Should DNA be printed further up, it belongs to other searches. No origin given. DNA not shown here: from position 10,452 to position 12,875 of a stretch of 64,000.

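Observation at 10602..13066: Low-GC R-M island: Vsr plus an m5C methyltransferase fused in-frame to a ~350-aa endonuclease-like domain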

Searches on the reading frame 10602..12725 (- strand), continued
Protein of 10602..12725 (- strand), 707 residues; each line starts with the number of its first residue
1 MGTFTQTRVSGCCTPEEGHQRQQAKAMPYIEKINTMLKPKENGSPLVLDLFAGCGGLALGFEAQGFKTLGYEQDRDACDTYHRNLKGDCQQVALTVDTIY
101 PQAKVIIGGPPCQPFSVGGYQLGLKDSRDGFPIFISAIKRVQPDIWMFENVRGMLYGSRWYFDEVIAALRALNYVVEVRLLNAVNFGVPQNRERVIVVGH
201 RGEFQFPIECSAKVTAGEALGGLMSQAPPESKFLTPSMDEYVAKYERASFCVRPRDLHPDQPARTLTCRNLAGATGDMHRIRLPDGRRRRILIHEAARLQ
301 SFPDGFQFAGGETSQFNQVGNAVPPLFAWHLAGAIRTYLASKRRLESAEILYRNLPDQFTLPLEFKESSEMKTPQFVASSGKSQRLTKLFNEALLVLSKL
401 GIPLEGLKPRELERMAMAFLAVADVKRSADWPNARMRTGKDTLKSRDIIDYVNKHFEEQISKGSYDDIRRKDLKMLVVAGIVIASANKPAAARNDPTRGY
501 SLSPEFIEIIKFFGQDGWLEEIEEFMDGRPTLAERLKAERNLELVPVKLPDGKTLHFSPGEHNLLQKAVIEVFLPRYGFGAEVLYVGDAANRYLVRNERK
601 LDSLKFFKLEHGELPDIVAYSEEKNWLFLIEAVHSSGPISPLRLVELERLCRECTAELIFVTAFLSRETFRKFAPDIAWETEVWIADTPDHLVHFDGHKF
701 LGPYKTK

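Call 81: search_dna_similar(query=window:10602-12647:-, collection=phages, mode=protein, max_rows=10)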
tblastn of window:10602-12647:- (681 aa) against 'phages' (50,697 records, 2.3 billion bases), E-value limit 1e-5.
Records with a match: 969; places in all: 991; records where one place covers at least 80% of the query: 0.
Best place of each record, by identity: <60% 969.
By first word of the organism name: Streptococcus 148; Klebsiella 138; Escherichia 99; Stx2a-converting 62; Mycobacterium 49; Paenibacillus 48; Bacillus 36; Flavobacterium 29; Bacteriophage 27; Erwinia 27; and 85 more.
By host as written in the record: - 139; Klebsiella pneumoniae 64; Mycobacterium smegmatis mc2 155 35; Escherichia coli 33; Paenibacillus larvae 26; Erwinia amylovora 19; Paenibacillus larvae ATCC 9545 15; Flavobacterium psychrophilum 950106-1/1 13; and 365 more.
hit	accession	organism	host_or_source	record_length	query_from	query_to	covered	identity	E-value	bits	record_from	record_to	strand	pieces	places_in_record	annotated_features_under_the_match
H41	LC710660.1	Stx2-converting phage F039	human stool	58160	422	681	38%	36.2%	1e-48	190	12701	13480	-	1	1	type II site-specific deoxyribonuclease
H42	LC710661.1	Stx2-converting phage F004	human stool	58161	422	681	38%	36.2%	1e-48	190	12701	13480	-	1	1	type II site-specific deoxyribonuclease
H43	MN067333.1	Escherichia phage Lyz12581Vzw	Escherichia coli O145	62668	422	681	38%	36.2%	1e-48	190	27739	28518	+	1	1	restriction endonuclease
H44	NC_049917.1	Escherichia phage Lyz12581Vzw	Escherichia coli O145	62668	422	681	38%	36.2%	1e-48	190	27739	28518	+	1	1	restriction endonuclease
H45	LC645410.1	Stx2a-converting phage Stx2_PV11-77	-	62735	422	681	38%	36.2%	1e-48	190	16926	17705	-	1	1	none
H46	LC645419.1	Stx2a-converting phage Stx2_112716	-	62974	422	681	38%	36.2%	1e-48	190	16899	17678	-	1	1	none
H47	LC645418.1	Stx2a-converting phage Stx2_112312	-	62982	422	681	38%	36.2%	1e-48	190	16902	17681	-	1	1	none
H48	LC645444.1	Stx2a-converting phage Stx2_Ech14022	-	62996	422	681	38%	36.2%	1e-48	190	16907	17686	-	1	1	none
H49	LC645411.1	Stx2a-converting phage Stx2_111430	-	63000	422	681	38%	36.2%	1e-48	190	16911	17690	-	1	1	none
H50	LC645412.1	Stx2a-converting phage Stx2_PV11-59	-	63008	422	681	38%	36.2%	1e-48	190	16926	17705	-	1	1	none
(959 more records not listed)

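Call 91: find_homologous_proteins(query=L017:9057-10034:+, max_evalue=1e-10)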
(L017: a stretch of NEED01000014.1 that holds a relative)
Query L017:9057-10034:+ (326 aa): 2239 proteins with E <= 1e-10 among 4153 candidates; the best 120 are listed.
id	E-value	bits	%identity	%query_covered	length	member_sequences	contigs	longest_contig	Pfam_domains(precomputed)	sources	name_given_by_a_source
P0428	3.4e-218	741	100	100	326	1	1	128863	PF17728.8,PF06616.18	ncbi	-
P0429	1.3e-198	677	90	100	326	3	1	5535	PF17728.8,PF06616.18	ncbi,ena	-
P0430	2.1e-172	591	80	98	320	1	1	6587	PF17728.8,PF06616.18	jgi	jgi:hypothetical protein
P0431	7.4e-172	589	79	98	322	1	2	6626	PF17728.8,PF06616.18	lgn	-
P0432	3.9e-148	511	76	91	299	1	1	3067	PF17728.8,PF06616.18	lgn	-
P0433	8.4e-147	507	68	97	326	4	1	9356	PF17728.8,PF06616.18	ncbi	-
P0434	1.5e-146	506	67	98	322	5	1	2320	PF17728.8,PF06616.18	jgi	-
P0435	1.1e-143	496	67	98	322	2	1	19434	PF17728.8,PF06616.18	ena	-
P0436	1.1e-142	493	68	98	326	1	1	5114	PF17728.8,PF06616.18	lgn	-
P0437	2.7e-140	485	67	98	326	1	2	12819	PF17728.8,PF06616.18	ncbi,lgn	-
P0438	2.7e-132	459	65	98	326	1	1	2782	PF17728.8,PF06616.18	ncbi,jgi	jgi:hypothetical protein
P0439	2.1e-123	430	59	97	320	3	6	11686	PF17728.8,PF06616.18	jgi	jgi:hypothetical protein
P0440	3.1e-120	419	59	96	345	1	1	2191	PF17728.8,PF06616.18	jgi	jgi:type II restriction enzyme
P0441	4.1e-99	350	51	95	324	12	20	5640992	PF17728.8,PF06616.18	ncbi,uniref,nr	ncbi:MAG: BsuBI/PstI family type II restriction endonuclease [Limnospira sp. PMC 1291.21]|uniref:Bsu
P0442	7.6e-77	277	64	58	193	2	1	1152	PF17728.8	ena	-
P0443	4.7e-65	238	39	96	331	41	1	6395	PF17728.8,PF06616.18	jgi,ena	-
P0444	1.2e-64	237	39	96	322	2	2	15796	PF17728.8,PF06616.18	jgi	jgi:hypothetical protein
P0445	2.3e-64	236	40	96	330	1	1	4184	PF17728.8,PF06616.18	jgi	jgi:hypothetical protein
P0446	3.2e-64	235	41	95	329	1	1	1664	PF17728.8,PF06616.18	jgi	jgi:hypothetical protein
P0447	3.5e-64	235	40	95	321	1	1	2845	PF17728.8,PF06616.18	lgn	-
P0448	4.1e-64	235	39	96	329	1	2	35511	PF17728.8,PF06616.18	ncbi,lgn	-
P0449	7.7e-64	234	39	94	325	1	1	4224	PF17728.8,PF06616.18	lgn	-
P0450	2.0e-63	233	38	98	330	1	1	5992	PF17728.8,PF06616.18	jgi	jgi:hypothetical protein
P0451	2.0e-63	233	39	94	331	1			PF17728.8,PF06616.18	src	-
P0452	2.1e-63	233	41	83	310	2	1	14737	PF17728.8,PF06616.18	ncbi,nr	ncbi:MAG: restriction endonuclease [Verrucomicrobia bacterium]|nr:restriction endonuclease [Verrucom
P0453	2.5e-63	232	40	98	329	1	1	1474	PF17728.8,PF06616.18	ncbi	-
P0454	3.1e-63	232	40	96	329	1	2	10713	PF17728.8,PF06616.18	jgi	jgi:hypothetical protein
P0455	3.3e-63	232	39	96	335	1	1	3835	PF17728.8,PF06616.18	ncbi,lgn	-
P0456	3.5e-63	232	39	96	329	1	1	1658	PF17728.8,PF06616.18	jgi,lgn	jgi:hypothetical protein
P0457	3.6e-63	232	39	94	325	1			PF17728.8,PF06616.18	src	-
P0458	5.2e-63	231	38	96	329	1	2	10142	PF17728.8,PF06616.18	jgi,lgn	jgi:hypothetical protein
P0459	5.8e-63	231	38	97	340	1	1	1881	PF17728.8,PF06616.18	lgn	-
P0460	9.2e-63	230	40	94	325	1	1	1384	PF17728.8,PF06616.18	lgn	-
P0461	1.2e-62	230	38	97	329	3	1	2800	PF17728.8,PF06616.18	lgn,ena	-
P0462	1.2e-62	230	38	94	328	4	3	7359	PF17728.8,PF06616.18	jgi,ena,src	-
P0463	1.4e-62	230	41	94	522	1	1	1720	PF17728.8,PF06616.18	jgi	jgi:adenine-specific DNA-methyltransferase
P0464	1.4e-62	230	39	98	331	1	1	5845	PF17728.8,PF06616.18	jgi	jgi:hypothetical protein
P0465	1.5e-62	230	39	95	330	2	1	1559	PF17728.8,PF06616.18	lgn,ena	-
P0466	2.2e-62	229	38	96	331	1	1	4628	PF17728.8,PF06616.18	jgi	jgi:hypothetical protein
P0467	2.3e-62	229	41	97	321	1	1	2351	PF17728.8,PF06616.18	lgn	-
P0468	2.3e-62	229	39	94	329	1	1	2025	PF17728.8,PF06616.18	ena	-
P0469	2.4e-62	229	38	94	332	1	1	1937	PF17728.8,PF06616.18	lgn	-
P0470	2.5e-62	229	39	96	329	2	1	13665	PF17728.8,PF06616.18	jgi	jgi:hypothetical protein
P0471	2.7e-62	229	39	96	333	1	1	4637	PF17728.8,PF06616.18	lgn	-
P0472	2.9e-62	229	39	96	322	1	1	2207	PF17728.8,PF06616.18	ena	-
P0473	3.4e-62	229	38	94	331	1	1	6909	PF17728.8,PF06616.18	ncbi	ncbi:MAG: BsuBI/PstI family type II restriction endonuclease [Verrucomicrobiota bacterium]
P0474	3.4e-62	229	41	95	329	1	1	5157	PF17728.8,PF06616.18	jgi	jgi:hypothetical protein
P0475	3.5e-62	229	38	97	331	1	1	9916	PF17728.8,PF06616.18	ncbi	-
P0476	3.5e-62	229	42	95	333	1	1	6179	PF17728.8,PF06616.18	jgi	jgi:hypothetical protein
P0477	3.6e-62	229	38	96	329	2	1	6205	PF17728.8,PF06616.18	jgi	jgi:hypothetical protein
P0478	3.6e-62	228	39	94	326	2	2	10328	PF17728.8,PF06616.18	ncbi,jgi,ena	-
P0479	4.1e-62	228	38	96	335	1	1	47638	PF17728.8,PF06616.18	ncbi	-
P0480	4.2e-62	228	38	98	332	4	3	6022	PF17728.8,PF06616.18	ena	-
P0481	4.8e-62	228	38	96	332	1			PF17728.8,PF06616.18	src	-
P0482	5.1e-62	228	37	95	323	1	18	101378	PF17728.8,PF06616.18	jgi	jgi:hypothetical protein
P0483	5.3e-62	228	38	96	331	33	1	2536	PF17728.8,PF06616.18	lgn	-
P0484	5.6e-62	228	41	88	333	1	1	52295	PF17728.8,PF06616.18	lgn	-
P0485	6.7e-62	228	39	94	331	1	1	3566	PF17728.8,PF06616.18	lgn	-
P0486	7.0e-62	228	36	95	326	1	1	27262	PF17728.8,PF06616.18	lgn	-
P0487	7.0e-62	228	41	95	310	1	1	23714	PF17728.8,PF06616.18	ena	-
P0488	7.6e-62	227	37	94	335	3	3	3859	PF17728.8,PF06616.18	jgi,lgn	-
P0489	7.7e-62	227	38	96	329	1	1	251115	PF17728.8,PF06616.18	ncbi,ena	-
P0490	7.9e-62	227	41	94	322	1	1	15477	PF17728.8,PF06616.18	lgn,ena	-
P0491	1.0e-61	227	38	97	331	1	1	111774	PF17728.8,PF06616.18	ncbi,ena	-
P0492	1.0e-61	227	39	92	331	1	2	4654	PF17728.8,PF06616.18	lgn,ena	-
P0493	1.1e-61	227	39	96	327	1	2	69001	PF17728.8,PF06616.18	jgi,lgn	jgi:hypothetical protein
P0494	1.2e-61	227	39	94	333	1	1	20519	PF17728.8,PF06616.18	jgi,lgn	jgi:hypothetical protein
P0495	1.3e-61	227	37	96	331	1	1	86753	PF17728.8,PF06616.18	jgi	jgi:hypothetical protein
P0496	1.3e-61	227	38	95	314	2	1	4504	PF17728.8,PF06616.18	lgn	-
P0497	1.3e-61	227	41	90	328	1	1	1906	PF17728.8,PF06616.18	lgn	-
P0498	1.3e-61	227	40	94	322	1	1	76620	PF17728.8,PF06616.18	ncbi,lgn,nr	ncbi:MAG: BsuBI/PstI family type II restriction endonuclease [Cyanobacteriota bacterium]|nr:BsuBI/Ps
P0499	1.5e-61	226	39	94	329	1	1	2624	PF17728.8,PF06616.18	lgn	-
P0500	1.5e-61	226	41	94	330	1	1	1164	PF17728.8,PF06616.18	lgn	-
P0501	1.6e-61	226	40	96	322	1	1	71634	PF17728.8,PF06616.18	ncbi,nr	ncbi:restriction endonuclease [Microcoleus sp. FACHB-831]|nr:restriction endonuclease [Microcoleus s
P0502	1.8e-61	226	39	94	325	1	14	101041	PF17728.8,PF06616.18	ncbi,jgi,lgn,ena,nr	ncbi:MAG: restriction endonuclease [Verrucomicrobia bacterium]|nr:restriction endonuclease [Verrucom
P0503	1.9e-61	226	39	94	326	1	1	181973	PF17728.8,PF06616.18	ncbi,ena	-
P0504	2.1e-61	226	38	96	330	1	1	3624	PF17728.8,PF06616.18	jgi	jgi:hypothetical protein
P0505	2.1e-61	226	40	95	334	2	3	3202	PF17728.8,PF06616.18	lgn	-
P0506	2.8e-61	226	39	94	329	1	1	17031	PF17728.8,PF06616.18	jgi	jgi:hypothetical protein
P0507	3.5e-61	225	39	96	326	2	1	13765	PF17728.8,PF06616.18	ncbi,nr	ncbi:MAG TPA: BsuBI/PstI family type II restriction endonuclease [Verrucomicrobiae bacterium]|nr:Bsu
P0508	3.8e-61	225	39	96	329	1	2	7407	PF17728.8,PF06616.18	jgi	jgi:hypothetical protein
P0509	3.8e-61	225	41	94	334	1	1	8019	PF17728.8,PF06616.18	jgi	jgi:hypothetical protein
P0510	4.0e-61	225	39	95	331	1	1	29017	PF17728.8,PF06616.18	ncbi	-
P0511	4.3e-61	225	38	99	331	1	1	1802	PF17728.8,PF06616.18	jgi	jgi:hypothetical protein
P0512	4.4e-61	225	39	95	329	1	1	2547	PF17728.8,PF06616.18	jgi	-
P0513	4.6e-61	225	39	95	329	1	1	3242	PF17728.8,PF06616.18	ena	-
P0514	4.8e-61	225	38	95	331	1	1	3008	PF17728.8,PF06616.18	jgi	jgi:hypothetical protein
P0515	4.9e-61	225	38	96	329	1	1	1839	PF17728.8,PF06616.18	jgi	-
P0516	4.9e-61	225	39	96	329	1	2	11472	PF17728.8,PF06616.18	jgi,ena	jgi:hypothetical protein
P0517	5.0e-61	225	37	98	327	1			PF17728.8,PF06616.18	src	-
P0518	6.0e-61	224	37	98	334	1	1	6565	PF17728.8,PF06616.18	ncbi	-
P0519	6.0e-61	224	37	99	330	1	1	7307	PF17728.8,PF06616.18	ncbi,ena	-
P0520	6.3e-61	224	38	95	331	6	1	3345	PF17728.8,PF06616.18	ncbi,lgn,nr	ncbi:restriction endonuclease [candidate division WOR-3 bacterium]|nr:restriction endonuclease [cand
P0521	6.8e-61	224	39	94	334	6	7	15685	PF17728.8,PF06616.18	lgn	-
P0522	7.0e-61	224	37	97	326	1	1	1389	PF17728.8,PF06616.18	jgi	jgi:hypothetical protein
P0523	7.2e-61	224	39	96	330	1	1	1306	PF17728.8,PF06616.18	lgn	-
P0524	7.7e-61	224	39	92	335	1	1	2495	PF17728.8,PF06616.18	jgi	jgi:hypothetical protein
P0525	7.9e-61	224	37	98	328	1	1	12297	PF17728.8,PF06616.18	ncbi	-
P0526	7.9e-61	224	39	94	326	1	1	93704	PF17728.8,PF06616.18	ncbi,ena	-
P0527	8.8e-61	224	39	95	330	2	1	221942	PF17728.8,PF06616.18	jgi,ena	-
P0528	1.1e-60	224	39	94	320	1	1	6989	PF17728.8,PF06616.18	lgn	-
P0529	1.1e-60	224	37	94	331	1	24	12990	PF17728.8,PF06616.18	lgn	-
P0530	1.1e-60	224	39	93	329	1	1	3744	PF17728.8,PF06616.18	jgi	jgi:BsuBI/PstI restriction endonuclease domain/BsuBI/PstI restriction endonuclease HTH domain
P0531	1.1e-60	224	38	95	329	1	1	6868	PF17728.8,PF06616.18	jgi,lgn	jgi:hypothetical protein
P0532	1.2e-60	224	40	97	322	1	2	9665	PF17728.8,PF06616.18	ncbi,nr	ncbi:MAG TPA: BsuBI/PstI family type II restriction endonuclease [Chthoniobacteraceae bacterium]|nr:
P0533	1.2e-60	224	39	94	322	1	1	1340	PF17728.8,PF06616.18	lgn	-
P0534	1.2e-60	223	39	92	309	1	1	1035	PF17728.8,PF06616.18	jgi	jgi:hypothetical protein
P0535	1.3e-60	223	38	96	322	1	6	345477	PF17728.8,PF06616.18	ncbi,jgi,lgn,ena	jgi:hypothetical protein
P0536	1.3e-60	223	40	91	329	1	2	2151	PF17728.8,PF06616.18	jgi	jgi:hypothetical protein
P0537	1.4e-60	223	39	94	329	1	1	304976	PF17728.8,PF06616.18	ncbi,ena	-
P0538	1.4e-60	223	39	94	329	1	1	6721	PF17728.8,PF06616.18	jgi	jgi:hypothetical protein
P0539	1.4e-60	223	38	96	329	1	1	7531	PF17728.8,PF06616.18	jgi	jgi:hypothetical protein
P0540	1.4e-60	223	37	96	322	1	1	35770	PF17728.8,PF06616.18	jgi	-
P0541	1.5e-60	223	39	96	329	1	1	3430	PF17728.8,PF06616.18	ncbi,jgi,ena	jgi:hypothetical protein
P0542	1.5e-60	223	36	97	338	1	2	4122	PF17728.8,PF06616.18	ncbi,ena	-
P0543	1.5e-60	223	38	96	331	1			PF17728.8,PF06616.18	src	-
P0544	1.5e-60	223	39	95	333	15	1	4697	PF17728.8,PF06616.18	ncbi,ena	-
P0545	1.5e-60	223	39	94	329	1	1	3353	PF17728.8,PF06616.18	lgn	-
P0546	1.6e-60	223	39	96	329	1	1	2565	PF17728.8,PF06616.18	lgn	-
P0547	1.6e-60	223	41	94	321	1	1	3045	PF17728.8,PF06616.18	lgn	-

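Call 92: list_cluster_members(proteins=[P0441])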
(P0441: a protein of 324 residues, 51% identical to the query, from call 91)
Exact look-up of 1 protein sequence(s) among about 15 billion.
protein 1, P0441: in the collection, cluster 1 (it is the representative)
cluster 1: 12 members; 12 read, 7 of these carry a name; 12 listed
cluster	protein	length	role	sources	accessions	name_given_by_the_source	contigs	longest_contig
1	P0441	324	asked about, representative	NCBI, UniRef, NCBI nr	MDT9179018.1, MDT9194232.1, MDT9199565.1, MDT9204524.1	MAG: BsuBI/PstI family type II restriction endonuclease [Limnospira sp. PMC 1291.21] | BsuBI/PstI family type II restriction endonuclease n=1 Tax=Limnospira TaxID=2596745 ... | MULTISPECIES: BsuBI/PstI family type II restriction endonuclease [Limnospira]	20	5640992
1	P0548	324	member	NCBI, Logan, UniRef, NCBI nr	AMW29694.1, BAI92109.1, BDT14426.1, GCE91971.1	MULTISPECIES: type-2 restriction enzyme AplI [Arthrospira] | Type II restriction enzyme AplI n=2 Tax=Limnospira platensis TaxID=118562 RepID=T2AP_LIMP3 | type-2 restriction enzyme AplI [Arthrospira platensis]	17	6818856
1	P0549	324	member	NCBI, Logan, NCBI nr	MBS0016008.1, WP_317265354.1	MAG: TetR family transcriptional regulator [Arthrospira sp. SH-MAG29] | BsuBI/PstI family type II restriction endonuclease [Arthrospira sp. SH-MAG29]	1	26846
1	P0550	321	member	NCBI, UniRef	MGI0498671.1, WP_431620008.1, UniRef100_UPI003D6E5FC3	BsuBI/PstI family type II restriction endonuclease [Limnospira platensis] | BsuBI/PstI family type II restriction endonuclease n=1 Tax=Limnospira platensis ...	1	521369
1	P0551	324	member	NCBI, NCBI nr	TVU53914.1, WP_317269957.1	MAG: TetR family transcriptional regulator [Arthrospira sp. PLM2.Bin9] | BsuBI/PstI family type II restriction endonuclease [Arthrospira sp. PLM2.Bin9]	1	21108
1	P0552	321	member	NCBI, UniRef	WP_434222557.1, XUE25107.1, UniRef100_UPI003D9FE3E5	BsuBI/PstI family type II restriction endonuclease [Limnospira platensis CENA597] | BsuBI/PstI family type II restriction endonuclease n=1 Tax=Limnospira platensis ...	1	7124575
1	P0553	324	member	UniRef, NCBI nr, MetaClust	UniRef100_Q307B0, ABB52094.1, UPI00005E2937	Res n=1 Tax=Limnospira platensis TaxID=118562 RepID=Q307B0_LIMPL | Res [Arthrospira platensis] | status=active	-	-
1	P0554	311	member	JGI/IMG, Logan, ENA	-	-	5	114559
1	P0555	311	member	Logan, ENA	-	-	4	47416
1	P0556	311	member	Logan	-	-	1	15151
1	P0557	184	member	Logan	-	-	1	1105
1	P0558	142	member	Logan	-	-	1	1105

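Call 93: find_encoding_contigs(protein=P0441, flank=4000, max_places=2)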
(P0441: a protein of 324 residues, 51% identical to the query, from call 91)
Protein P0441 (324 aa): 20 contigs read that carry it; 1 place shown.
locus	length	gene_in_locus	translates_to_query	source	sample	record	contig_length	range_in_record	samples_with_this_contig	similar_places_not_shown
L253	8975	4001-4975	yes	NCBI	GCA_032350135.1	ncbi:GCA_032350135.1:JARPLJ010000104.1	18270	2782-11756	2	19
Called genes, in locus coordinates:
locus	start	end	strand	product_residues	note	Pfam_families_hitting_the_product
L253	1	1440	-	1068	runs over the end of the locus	PF08447:PAS_3, PF08448:PAS_4 (weak), PF08448:PAS_4, PF00989:PAS, PF13426:PAS_9 (weak), PF00989:PAS (weak), PF01590:GAF, PF00990:GGDEF, +3 more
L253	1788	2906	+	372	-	PF02350:Epimerase_2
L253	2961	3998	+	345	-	PF00145:DNA_methylase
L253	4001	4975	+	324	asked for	PF17728:BsuBI_PstI_RE_N, PF06616:BsuBI_PstI_RE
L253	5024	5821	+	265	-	PF01887:SAM_HAT_N, PF20257:SAM_HAT_C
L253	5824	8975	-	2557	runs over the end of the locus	PF00534:Glycos_transf_1, PF13692:Glyco_trans_1_4, PF01209:Ubie_methyltran, PF02353:CMAS, PF13489:Methyltransf_23, PF08241:Methyltransf_11, PF08242:Methyltransf_12, PF13649:Methyltransf_25, +17 more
